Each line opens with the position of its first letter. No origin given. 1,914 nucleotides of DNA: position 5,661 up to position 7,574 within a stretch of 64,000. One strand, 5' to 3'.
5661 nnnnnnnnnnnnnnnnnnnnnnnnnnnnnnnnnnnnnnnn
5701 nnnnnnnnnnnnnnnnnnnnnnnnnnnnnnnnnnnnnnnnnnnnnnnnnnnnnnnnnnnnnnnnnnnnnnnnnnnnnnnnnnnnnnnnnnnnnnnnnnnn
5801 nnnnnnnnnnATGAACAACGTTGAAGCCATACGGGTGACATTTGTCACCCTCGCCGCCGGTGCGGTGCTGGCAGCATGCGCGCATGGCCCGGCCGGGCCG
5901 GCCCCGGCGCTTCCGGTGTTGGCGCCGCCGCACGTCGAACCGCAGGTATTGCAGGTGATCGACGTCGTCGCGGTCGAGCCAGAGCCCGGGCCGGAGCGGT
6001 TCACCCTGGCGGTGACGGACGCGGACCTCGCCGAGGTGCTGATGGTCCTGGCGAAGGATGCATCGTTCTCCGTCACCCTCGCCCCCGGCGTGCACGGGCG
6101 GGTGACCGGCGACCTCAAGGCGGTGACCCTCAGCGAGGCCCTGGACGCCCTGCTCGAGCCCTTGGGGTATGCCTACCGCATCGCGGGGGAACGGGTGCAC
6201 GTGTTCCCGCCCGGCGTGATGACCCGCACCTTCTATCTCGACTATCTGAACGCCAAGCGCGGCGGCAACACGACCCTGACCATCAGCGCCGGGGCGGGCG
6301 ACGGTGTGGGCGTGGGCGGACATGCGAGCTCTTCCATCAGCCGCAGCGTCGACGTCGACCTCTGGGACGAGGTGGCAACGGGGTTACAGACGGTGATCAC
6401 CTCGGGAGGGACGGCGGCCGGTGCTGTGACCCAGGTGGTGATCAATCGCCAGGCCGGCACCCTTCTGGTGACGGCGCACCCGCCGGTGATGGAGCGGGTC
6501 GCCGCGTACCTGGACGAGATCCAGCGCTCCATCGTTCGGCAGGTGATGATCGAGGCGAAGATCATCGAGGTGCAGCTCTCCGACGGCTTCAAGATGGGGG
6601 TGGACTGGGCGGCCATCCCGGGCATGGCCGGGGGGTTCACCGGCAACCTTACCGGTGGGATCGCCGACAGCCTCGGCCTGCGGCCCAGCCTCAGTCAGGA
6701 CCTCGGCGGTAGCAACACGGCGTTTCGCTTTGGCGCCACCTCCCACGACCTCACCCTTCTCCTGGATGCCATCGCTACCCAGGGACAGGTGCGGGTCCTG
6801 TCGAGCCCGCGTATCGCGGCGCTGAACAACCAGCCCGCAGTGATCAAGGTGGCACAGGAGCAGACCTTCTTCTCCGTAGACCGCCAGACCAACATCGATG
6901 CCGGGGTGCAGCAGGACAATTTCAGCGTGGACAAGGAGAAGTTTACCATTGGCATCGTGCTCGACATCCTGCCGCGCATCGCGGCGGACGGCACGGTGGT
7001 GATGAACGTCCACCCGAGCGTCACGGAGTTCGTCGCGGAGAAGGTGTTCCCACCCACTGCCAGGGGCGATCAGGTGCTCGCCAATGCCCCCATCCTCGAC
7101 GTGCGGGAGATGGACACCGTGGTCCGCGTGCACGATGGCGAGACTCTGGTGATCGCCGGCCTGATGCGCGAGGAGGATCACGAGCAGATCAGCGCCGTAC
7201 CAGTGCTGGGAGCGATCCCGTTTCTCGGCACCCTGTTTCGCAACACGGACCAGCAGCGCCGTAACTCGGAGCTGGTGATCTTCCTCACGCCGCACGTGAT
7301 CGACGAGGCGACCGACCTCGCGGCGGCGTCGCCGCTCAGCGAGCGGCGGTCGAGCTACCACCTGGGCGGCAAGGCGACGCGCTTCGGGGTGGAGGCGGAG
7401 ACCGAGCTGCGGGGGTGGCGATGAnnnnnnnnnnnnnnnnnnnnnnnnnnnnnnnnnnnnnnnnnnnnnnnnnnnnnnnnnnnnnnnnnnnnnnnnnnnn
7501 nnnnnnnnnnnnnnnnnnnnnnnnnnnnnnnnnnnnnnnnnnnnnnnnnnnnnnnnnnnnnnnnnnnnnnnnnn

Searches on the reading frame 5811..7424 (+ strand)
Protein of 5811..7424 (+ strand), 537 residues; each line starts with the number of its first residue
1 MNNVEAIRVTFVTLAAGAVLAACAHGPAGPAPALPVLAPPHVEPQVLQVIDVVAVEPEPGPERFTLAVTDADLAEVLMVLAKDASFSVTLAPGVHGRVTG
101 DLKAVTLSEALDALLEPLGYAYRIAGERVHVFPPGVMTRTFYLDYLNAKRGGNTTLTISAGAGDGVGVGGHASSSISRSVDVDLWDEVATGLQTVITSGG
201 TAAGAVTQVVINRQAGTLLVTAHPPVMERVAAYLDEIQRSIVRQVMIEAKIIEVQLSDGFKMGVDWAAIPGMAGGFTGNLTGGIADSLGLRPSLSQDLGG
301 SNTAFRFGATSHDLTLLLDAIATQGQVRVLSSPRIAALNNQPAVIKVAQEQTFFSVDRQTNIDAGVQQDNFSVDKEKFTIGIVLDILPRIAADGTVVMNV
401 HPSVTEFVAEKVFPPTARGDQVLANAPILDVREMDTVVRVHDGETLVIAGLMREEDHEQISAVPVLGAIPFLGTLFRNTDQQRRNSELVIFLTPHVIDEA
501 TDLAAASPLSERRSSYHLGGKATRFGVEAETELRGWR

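Call 32: find_encoding_contigs(protein=window:5811-7424:+, flank=10000, max_places=1)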
Protein window:5811-7424:+ (537 aa): no gene with exactly this product is on record in the collection.

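Call 33: search_protein_families(library=pfam, proteins=[window:5811-7424:+], max_evalue=0.001)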
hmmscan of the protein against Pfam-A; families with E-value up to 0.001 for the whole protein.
window:5811-7424:+ (537 aa): 3 families
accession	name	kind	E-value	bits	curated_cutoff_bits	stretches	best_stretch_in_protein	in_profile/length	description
PF00263.26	Secretin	-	2.1e-43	148.3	27.5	1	321-498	2-169/169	Bacterial type II and III secretion system protein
PF07660.19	STN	-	0.00012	22.2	28.4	0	95-128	11-45/52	Secretin and TonB N terminus short domain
PF07655.18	Secretin_N_2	-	0.00038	21.4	23.4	0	138-177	1-40/91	Secretin N-terminal domain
